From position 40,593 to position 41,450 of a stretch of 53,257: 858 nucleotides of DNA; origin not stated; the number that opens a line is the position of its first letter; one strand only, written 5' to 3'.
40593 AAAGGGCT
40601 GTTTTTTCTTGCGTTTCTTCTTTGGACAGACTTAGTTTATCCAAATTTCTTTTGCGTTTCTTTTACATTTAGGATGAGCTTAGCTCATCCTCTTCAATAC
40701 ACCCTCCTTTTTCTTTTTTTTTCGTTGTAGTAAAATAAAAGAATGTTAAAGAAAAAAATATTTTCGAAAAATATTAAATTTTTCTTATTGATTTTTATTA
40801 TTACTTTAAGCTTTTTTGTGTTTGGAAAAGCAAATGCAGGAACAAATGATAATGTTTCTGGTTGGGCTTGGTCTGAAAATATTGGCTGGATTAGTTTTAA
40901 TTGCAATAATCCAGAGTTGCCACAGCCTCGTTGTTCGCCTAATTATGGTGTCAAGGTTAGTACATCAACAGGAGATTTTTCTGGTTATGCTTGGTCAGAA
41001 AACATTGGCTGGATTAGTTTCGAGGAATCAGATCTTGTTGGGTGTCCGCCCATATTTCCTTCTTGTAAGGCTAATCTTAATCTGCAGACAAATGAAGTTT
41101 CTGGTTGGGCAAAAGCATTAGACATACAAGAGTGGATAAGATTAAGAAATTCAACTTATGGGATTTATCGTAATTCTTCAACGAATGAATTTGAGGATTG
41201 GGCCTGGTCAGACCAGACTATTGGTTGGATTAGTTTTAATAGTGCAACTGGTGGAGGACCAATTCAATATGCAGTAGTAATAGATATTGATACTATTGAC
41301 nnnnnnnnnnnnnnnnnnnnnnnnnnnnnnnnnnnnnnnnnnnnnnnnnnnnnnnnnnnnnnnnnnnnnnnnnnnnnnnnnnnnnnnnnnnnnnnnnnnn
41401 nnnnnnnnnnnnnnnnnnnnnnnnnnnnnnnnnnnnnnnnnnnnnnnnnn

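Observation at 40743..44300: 1185-aa secreted protein with four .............-type repeats, Ig/PKD modules and a 22-Cys module, heading the minor-pilin operon: candidate novel pilus-tip adhesin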

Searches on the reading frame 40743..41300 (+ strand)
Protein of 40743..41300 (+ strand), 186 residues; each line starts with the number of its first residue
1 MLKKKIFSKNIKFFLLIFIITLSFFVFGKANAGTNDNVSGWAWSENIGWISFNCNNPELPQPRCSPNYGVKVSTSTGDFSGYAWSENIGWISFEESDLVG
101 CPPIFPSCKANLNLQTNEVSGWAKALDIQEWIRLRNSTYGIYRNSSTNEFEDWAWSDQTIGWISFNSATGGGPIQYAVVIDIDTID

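Call 7: find_homologous_proteins(query=window:40839-41291:+, max_evalue=0.001)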
Query seq(151 aa) (151 aa): 343 proteins with E <= 0.001 among 454 candidates; the best 120 are listed.
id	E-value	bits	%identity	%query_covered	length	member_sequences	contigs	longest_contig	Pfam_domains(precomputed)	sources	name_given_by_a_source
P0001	2.4e-37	146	60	86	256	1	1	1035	-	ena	-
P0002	1.4e-35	141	56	88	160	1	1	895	-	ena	-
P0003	2.8e-30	123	52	87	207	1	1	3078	-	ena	-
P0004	2.9e-29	120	47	98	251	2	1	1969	-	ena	-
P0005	2.5e-28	117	45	97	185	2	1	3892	-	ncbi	ncbi:MAG: hypothetical protein WC919_06305, partial [Candidatus Paceibacterota bacterium]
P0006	2.6e-28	117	49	87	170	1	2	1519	-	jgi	-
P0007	9.2e-28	115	48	88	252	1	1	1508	-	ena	-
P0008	1.1e-27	115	47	92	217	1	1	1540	-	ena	-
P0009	4.7e-27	113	46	95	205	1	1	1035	-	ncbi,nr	ncbi:MAG TPA: hypothetical protein PKK37_05340, partial [Candidatus Pacearchaeota archaeon]|nr:hypot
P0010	5.2e-27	113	45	61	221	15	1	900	PF07538.17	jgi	-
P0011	7.8e-27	112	47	87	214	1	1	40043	-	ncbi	-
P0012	9.2e-27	112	42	57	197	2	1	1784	-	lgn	-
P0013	1.6e-26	111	48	87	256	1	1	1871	-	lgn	-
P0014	3.0e-26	110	45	90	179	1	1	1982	-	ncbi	ncbi:MAG: hypothetical protein AAB851_02830, partial [Patescibacteria group bacterium]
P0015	6.4e-26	109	46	88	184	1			-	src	-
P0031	3.2e-23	100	38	59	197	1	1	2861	PF07538.17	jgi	-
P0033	4.9e-23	100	41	99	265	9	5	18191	-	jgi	-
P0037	9.6e-23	99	32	95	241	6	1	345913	-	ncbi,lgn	-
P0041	2.8e-22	97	44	60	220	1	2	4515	PF07538.17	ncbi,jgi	ncbi:MAG: hypothetical protein ACYS6W_14240 [Planctomycetota bacterium]|jgi:hypothetical protein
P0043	3.2e-22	97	45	87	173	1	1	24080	-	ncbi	ncbi:MAG: hypothetical protein V1686_00485 [Patescibacteria group bacterium]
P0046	5.5e-22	96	43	60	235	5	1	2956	PF07538.17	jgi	jgi:hypothetical protein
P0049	9.6e-22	95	46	58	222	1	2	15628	PF07538.17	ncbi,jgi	ncbi:MAG: hypothetical protein ACYS83_07890 [Planctomycetota bacterium]|jgi:hypothetical protein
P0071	1.2e-20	92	45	52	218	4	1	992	PF07538.17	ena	-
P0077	3.2e-20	91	43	59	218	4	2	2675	PF07538.17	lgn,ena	-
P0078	3.8e-20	90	46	45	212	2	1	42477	PF07538.17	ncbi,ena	-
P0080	5.3e-20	90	50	45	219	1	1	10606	PF07538.17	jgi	-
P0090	2.0e-19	88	39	89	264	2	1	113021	-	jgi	jgi:hypothetical protein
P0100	7.2e-19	86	40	88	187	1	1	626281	-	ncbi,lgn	-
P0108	2.4e-18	84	40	59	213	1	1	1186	PF07538.17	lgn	-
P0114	7.1e-18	83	35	70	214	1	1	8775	PF07538.17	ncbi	-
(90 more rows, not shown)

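Call 10: search_protein_families(library=pfam, proteins=[window:40743-41300:+, P0010, P0037, P0041, P0011, P0100, P0090, P0033], max_evalue=10)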
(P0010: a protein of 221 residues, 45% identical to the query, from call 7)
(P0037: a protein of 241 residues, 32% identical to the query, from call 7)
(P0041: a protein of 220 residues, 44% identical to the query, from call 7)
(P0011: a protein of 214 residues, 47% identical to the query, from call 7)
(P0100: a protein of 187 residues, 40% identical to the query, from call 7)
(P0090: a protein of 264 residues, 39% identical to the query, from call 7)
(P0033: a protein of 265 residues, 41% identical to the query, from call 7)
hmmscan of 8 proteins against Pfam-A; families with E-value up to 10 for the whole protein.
window:40743-41300:+ (186 aa): 0 families

P0010 (221 aa): 1 family
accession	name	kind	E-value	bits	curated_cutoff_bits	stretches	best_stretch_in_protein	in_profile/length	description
PF07538.16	ChW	-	0.00038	20.6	22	2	73-94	3-23/35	Clostridial hydrophobic W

P0037 (241 aa): 1 family
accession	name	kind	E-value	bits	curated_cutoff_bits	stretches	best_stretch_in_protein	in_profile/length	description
PF05332.16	Vesi_VP2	-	0.037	14.5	27.7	1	9-67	42-100/113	Vesivirus VP2 protein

P0041 (220 aa): 2 families
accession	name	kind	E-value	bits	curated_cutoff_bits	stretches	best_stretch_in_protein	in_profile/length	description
PF07538.16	ChW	-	0.00021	21.4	22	2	72-93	3-23/35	Clostridial hydrophobic W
PF19408.5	PKD_6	-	0.43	11.4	25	0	102-124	31-53/82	PKD-like domain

P0011 (214 aa): 0 families

P0100 (187 aa): 0 families

P0090 (264 aa): 2 families
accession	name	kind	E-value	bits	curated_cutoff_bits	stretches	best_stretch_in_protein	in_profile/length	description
PF13948.11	DUF4215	-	1.3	9.8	27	1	176-201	20-46/47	Domain of unknown function (DUF4215)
PF20130.4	DUF6520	-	2.1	9.2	25.4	1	3-27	3-27/83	Family of unknown function (DUF6520)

P0033 (265 aa): 1 family
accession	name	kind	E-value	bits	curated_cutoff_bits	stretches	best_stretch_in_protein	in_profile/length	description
PF23047.1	DUF7038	-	0.042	14.4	27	1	81-99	21-39/93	Domain of unknown function (DUF7038)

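Call 11: find_related_loci(query=window:40839-41291:+, collection=genome_contigs, flank=10000)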
Query seq(151 aa) (151 aa) in genome_contigs; peptide patterns used: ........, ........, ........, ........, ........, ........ (x = any residue, [..] = any of these).
371 stretches matched a pattern; 320 encode a relative of the query (tblastn E <= 1e-3); the best 80 are kept; 80 distinct loci.
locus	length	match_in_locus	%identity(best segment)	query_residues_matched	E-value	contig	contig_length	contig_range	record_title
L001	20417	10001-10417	61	2-139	1e-50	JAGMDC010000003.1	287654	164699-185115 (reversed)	MAG: Candidatus Parcubacteria bacterium isolate RS_17_37 ZL495.bin.37.fa_3, whole genome shotgun sequence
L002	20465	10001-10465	59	1-151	1e-48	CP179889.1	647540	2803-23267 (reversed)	MAG: Candidatus Nealsonbacteria bacterium isolate ER8H12parc2 chromosome, complete genome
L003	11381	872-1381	56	1-136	1e-45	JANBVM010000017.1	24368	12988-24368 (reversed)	MAG: Patescibacteria group bacterium isolate AMOR_Bin_1762 NODE_17_length_24368_cov_36.457906, whole genome shotgun sequ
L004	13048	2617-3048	54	1-134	2e-41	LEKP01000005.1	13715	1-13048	MAG: Parcubacteria bacterium GBS-2 2615921496, whole genome shotgun sequence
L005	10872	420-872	57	1-134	1e-40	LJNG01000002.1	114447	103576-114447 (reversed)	MAG: Parcubacteria bacterium DG_74_3 15821, whole genome shotgun sequence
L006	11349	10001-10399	54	3-139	4e-39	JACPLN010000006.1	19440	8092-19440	MAG: Candidatus Nealsonbacteria bacterium isolate NC_groundwater_522_Ag_S-0.1um_41_12 S35_SO-1_scaffold_158615, whole ge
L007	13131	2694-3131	49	5-134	3e-38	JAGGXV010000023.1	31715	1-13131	MAG: bacterium isolate AUK161 PB_MBMC_115_c_000000000010, whole genome shotgun sequence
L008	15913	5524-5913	56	1-133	1e-37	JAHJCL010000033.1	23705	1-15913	MAG: Patescibacteria group bacterium isolate Modern_marine.mb.304 Modern_marine.mb.304_k141_2030681, whole genome shotgu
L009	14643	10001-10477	53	1-149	1e-37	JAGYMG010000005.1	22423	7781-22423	Bacterium isolate M55B113 5, whole genome shotgun sequence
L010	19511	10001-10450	50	1-150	3e-37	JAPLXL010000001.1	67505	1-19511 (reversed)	MAG: Candidatus Nealsonbacteria bacterium isolate LacPavin_0920_SED4_MAG_36_17 LacPavin_0920_SED4_scaffold_3343010, whol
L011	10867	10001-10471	55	2-151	2e-37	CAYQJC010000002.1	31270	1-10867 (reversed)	MAG TPA_asm: uncultured Candidatus Saccharibacteria bacterium isolate binchicken_co6_497 genome assembly, contig: NODE_1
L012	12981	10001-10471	55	1-140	7e-37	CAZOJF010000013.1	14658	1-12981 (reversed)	MAG TPA_asm: uncultured Candidatus Saccharibacteria bacterium isolate binchicken_co51_202 genome assembly, contig: NODE_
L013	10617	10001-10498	49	1-151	8e-37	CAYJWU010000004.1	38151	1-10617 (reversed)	MAG TPA_asm: uncultured Candidatus Saccharibacteria bacterium isolate ERP125453_co1_512 genome assembly, contig: NODE_83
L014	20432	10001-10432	51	1-149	2e-36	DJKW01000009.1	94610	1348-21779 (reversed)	MAG TPA_asm: Patescibacteria group bacterium UBA6532 UBA6532_contig_2185, whole genome shotgun sequence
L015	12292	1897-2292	52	1-151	4e-36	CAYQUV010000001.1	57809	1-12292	MAG TPA_asm: uncultured Candidatus Saccharibacteria bacterium isolate binchicken_co19_82 genome assembly, contig: NODE_5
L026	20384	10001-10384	50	1-139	1e-33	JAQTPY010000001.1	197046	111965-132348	MAG: Candidatus Paceibacterota bacterium isolate STB_127 NODE_160_length_197046_cov_4.476125_Sandtown_B, whole genome sh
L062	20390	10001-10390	46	1-134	1e-28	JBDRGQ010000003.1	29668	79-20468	MAG: bacterium isolate MEGAHIT-group-1.445 k141_1788594, whole genome shotgun sequence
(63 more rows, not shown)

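Call 31: predict_structure(alignment_id=A1)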
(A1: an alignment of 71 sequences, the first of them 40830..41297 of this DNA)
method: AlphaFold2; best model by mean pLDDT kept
length: 156 residues; sequences in the alignment: 71
mean_pLDDT: 89.1   pTM: 0.85
mean pLDDT of the five models: 89.1, 88.5, 88.2, 87.4, 87.3
residues with pLDDT >= 90: 118; 70-90: 19; 50-70: 16; < 50: 3
segments of 3 or more residues with pLDDT < 50: 1-3
pLDDT, mean of each block of 10 residues (from residue 1): 65 95 79 72 95 95 96 90 97 97 96 95 96 91 82 78
secondary structure, 60 per line:
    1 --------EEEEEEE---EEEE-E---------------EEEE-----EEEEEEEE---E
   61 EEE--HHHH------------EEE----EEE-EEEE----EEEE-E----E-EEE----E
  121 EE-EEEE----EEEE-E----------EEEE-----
elements in order: E9-15 E19-22 E40-43 E49-56 E60-63 H66-69 E82-84 E89-91 E93-96 E101-104 E113-115 E120-122 E124-127 E132-135 E148-151

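Call 35: fold_search(model_id=the predicted structure, library=pdb)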
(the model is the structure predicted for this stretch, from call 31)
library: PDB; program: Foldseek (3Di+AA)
matches with E <= 10: 384; with E <= 0.001: 0
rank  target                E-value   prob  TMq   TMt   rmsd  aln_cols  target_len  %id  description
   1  9mr0_C                3.5e-01  0.69  0.46  0.27   5.5       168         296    9  Neisseria meningitidis haptoglobin-hemogloblin utilization protein A (released 2026-02-04)
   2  9mr0_B                5.0e-01  0.63  0.47  0.27   5.4       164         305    8  Neisseria meningitidis haptoglobin-hemogloblin utilization protein A (released 2026-02-04)
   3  4n7d                  5.0e-01  0.41  0.37  0.34   5.9       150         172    9  Selenomethionine incorporated Bla g 4 (released 2014-05-21)
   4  9mr0_A                5.3e-01  0.54  0.46  0.27   5.6       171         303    8  Neisseria meningitidis haptoglobin-hemogloblin utilization protein A (released 2026-02-04)
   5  3ebk_B                5.6e-01  0.41  0.37  0.36   5.7       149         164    8  Crystal structure of major allergens, Bla g 4 from cockroaches (released 2008-12-02)
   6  3ifb_MODEL_1_A        6.6e-01  0.21  0.29  0.33   6.6       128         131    8  NMR STUDY OF HUMAN INTESTINAL FATTY ACID BINDING PROTEIN (released 1998-10-21)
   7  2dg0_I                7.3e-01  0.05  0.21  0.14  15.1       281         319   11  Crystal structure of Drp35, a 35kDa drug responsive protein from Staphylococcus aureus (released 2006-12-12)
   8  4ory_B                7.7e-01  0.16  0.31  0.31  10.3       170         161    5  Three-dimensional structure of the C65A-K59A double mutant of Human lipocalin-type Prostaglandin D Synthase holo, seco (released 2014-08-06)
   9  2dso_A                7.7e-01  0.05  0.20  0.13  15.4       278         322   12  Crystal structure of D138N mutant of Drp35, a 35kDa drug responsive protein from Staphylococcus aureus (released 2006-12-12)
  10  9etg_B                8.2e-01  0.13  0.30  0.34  11.8       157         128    9  Crystal structure of recombinant chicken liver Bile Acid Binding Protein (cL-BABP) in complex with CA-M11 (released 2024-10-09)
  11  2dg0_B                8.2e-01  0.05  0.21  0.14  15.1       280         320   11  Crystal structure of Drp35, a 35kDa drug responsive protein from Staphylococcus aureus (released 2006-12-12)
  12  9s6c_B                8.6e-01  0.02  0.13  0.08  19.3       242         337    9  B12 Binding protein - BtuK1 (released 2025-09-17)
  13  9d5n_CH               9.1e-01  0.04  0.17  0.07  13.7       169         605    9  48-nm doublet microtubule from Trichomonas vaginalis strain G3 (released 2025-05-14)
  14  4n7c                  9.6e-01  0.25  0.35  0.32   5.8       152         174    9  Structural re-examination of native Bla g 4 (released 2014-05-21)
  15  3zvx_A                9.6e-01  0.04  0.16  0.12  15.9       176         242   10  STRUCTURE OF THE LECTIN FROM PLATYPODIUM ELEGANS IN COMPLEX WITH A TRIMANNOSIDE (released 2012-01-11)
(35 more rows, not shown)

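Call 42: search_protein_families(library=pfam, proteins=[L062:9056-9874:+, L005:2216-4291:+, L062:11220-11612:+], max_evalue=1)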
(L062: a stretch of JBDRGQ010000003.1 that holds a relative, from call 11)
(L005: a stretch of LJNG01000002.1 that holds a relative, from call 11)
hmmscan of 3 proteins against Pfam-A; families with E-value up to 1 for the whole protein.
L062:9056-9874:+ (273 aa): 0 families

L005:2216-4291:+ (692 aa): 3 families
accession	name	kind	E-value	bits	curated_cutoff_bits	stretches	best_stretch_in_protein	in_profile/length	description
PF18911.6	PKD_4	-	2.6e-05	24.6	27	1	623-674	31-78/85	PKD domain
PF00801.26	PKD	-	0.0016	18.8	23.5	1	623-675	26-76/80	PKD domain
PF12019.13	GspH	-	0.076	14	21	1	612-671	35-95/108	Type II transport protein GspH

L062:11220-11612:+ (131 aa): 3 families
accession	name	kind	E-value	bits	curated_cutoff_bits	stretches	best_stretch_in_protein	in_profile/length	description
PF18895.5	T4SS_pilin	-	3.7e-09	37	26.6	1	46-109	8-69/71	Type IV secretion system pilin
PF04956.18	TrbC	-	0.0061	17.2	27.9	1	46-110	40-97/98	TrbC/VIRB2 pilin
PF09945.14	DUF2177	-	0.018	15.6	26.9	1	57-110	41-93/124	Predicted membrane protein (DUF2177)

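Call 48: search_protein_representatives(alignment_id=A1)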
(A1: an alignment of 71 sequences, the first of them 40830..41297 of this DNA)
Query: 71 sequences, 236 profile positions. Proteins with E-value up to 0.001 (for the whole library): 9751; up to 1e-10: 8053; up to 1e-30: 3158. The best 150 are listed.
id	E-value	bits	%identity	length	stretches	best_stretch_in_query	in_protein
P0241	3.3e-109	380.2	-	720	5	53-182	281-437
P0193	1.8e-108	377.7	-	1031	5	25-184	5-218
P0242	6.8e-100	349.7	-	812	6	53-192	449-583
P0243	4.1e-96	337.3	-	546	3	79-213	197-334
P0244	1.1e-90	319.5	-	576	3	24-183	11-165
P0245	6.7e-89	313.7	-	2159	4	51-191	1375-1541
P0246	1.5e-86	306.0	-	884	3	19-194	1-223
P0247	7.8e-86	303.7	-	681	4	56-184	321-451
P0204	5.8e-84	297.5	-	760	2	52-187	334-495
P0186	1.4e-83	296.3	-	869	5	30-161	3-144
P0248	2.2e-83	295.6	-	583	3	52-181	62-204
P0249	6.1e-83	294.2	-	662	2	21-187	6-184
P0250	1.8e-82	292.7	-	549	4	54-159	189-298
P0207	3.7e-82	291.6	-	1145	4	26-188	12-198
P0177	9.1e-82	290.4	-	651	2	55-187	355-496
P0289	2.4e-61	223.5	-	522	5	62-184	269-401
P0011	7.1e-57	208.9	-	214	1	23-191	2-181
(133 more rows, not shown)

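Call 72: fold_search(model_id=the predicted structure, library=viral)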
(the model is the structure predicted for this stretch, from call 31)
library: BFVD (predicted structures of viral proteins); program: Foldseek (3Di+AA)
matches with E <= 10: 263; with E <= 0.001: 0
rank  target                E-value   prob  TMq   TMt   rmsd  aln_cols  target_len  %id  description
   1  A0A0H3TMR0            5.8e-01  0.23  0.31  0.31  11.1       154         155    7  (no name in the UniProt tables at hand)
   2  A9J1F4                5.8e-01  0.07  0.21  0.11  12.8       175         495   11  Kelch repeat protein C2 [Vaccinia virus (strain Ankara)]
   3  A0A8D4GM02            6.4e-01  0.05  0.17  0.10  17.4       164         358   16  (no name in the UniProt tables at hand)
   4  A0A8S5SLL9            7.2e-01  0.06  0.19  0.16  12.7       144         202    8  Uncharacterized protein [Siphoviridae sp. ctrCN24]
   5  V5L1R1                8.4e-01  0.04  0.16  0.09  14.9       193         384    7  (no name in the UniProt tables at hand)
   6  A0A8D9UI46            9.3e-01  0.06  0.19  0.12  14.2       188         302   10  (no name in the UniProt tables at hand)
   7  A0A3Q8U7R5            9.3e-01  0.04  0.14  0.09  13.3       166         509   14  Putative BTB/POZ domain-containing protein [Megavirus baoshan]
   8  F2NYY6                9.9e-01  0.21  0.34  0.45   5.8       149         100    5  Complete DpAV4 genome [Diadromus pulchellus ascovirus 4a]
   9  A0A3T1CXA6            1.0e+00  0.06  0.26  0.22  10.9       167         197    7  Uncharacterized protein [Acanthamoeba castellanii medusavirus J1]
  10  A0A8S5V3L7            1.0e+00  0.06  0.21  0.12  12.8       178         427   13  Uncharacterized protein [Myoviridae sp. ctk6V34]
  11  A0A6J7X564            1.1e+00  0.03  0.21  0.08  14.9       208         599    8  Uncharacterized protein [uncultured Caudovirales phage]
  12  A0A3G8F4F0            1.2e+00  0.10  0.23  0.15   8.9       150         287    5  (no name in the UniProt tables at hand)
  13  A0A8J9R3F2            1.2e+00  0.03  0.17  0.12  14.1       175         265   11  Uncharacterized protein [Japanese star anise ringspot-associated virus]
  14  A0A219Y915            1.2e+00  0.02  0.13  0.13  14.0       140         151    9  (no name in the UniProt tables at hand)
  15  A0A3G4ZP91            1.3e+00  0.08  0.27  0.29  12.7       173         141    6  Uncharacterized protein [Terrestrivirus sp.]
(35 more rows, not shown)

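Call 78: search_protein_families(library=ncbifam, proteins=[P0289], max_evalue=1)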
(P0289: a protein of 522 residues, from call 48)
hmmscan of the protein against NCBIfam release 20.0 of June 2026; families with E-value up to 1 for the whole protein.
P0289 (522 aa): 0 families

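Call 81: find_encoding_contigs(protein=P0100, flank=7000, max_places=1)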
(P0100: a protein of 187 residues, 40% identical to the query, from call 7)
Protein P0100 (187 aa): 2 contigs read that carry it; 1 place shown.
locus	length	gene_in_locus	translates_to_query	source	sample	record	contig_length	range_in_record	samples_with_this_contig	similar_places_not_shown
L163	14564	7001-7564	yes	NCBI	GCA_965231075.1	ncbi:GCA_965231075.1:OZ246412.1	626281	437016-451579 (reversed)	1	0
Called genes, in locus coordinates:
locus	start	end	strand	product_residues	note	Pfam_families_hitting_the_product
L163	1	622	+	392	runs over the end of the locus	-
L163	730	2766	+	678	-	PF17957:Big_7 (weak), PF25788:Ig_Rha78A_N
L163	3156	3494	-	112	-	-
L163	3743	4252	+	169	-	-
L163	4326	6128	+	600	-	-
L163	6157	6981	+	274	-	PF04917:Shufflon_N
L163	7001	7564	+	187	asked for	-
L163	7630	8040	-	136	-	-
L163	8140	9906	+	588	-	PF00664:ABC_membrane, PF02463:SMC_N (faint), PF00005:ABC_tran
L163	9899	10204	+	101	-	PF12647:RNHCP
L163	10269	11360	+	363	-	PF11104:PilM_2, PF06723:MreB_Mbl (faint), PF14450:FtsA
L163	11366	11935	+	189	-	-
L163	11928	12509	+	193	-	PF04350:PilO (weak)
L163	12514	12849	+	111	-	-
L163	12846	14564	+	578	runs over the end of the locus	PF05157:MshEN, PF00437:T2SSE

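Call 82: find_encoding_contigs(protein=P0043, flank=7000, max_places=1)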
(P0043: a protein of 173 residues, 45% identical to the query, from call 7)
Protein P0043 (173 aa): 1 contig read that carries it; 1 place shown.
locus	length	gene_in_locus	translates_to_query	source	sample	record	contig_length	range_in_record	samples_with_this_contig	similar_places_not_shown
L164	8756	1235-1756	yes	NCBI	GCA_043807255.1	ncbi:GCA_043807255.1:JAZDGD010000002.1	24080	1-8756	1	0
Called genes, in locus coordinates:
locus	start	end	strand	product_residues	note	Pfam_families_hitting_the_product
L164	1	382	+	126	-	?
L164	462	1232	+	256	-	PF04917:Shufflon_N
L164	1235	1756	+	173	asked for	-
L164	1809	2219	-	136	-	-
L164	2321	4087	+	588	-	PF00664:ABC_membrane, PF02463:SMC_N (faint), PF00005:ABC_tran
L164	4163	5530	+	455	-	PF04055:Radical_SAM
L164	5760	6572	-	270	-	-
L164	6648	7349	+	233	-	-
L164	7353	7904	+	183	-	PF05401:NodS, PF13489:Methyltransf_23, PF03848:TehB, PF13847:Methyltransf_31, PF08241:Methyltransf_11, PF08242:Methyltransf_12, PF13649:Methyltransf_25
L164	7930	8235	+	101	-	PF08209:Sgf11 (weak), PF12647:RNHCP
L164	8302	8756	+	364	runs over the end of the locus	PF06723:MreB_Mbl (faint), PF11104:PilM_2, PF08841:DDR (weak), PF14450:FtsA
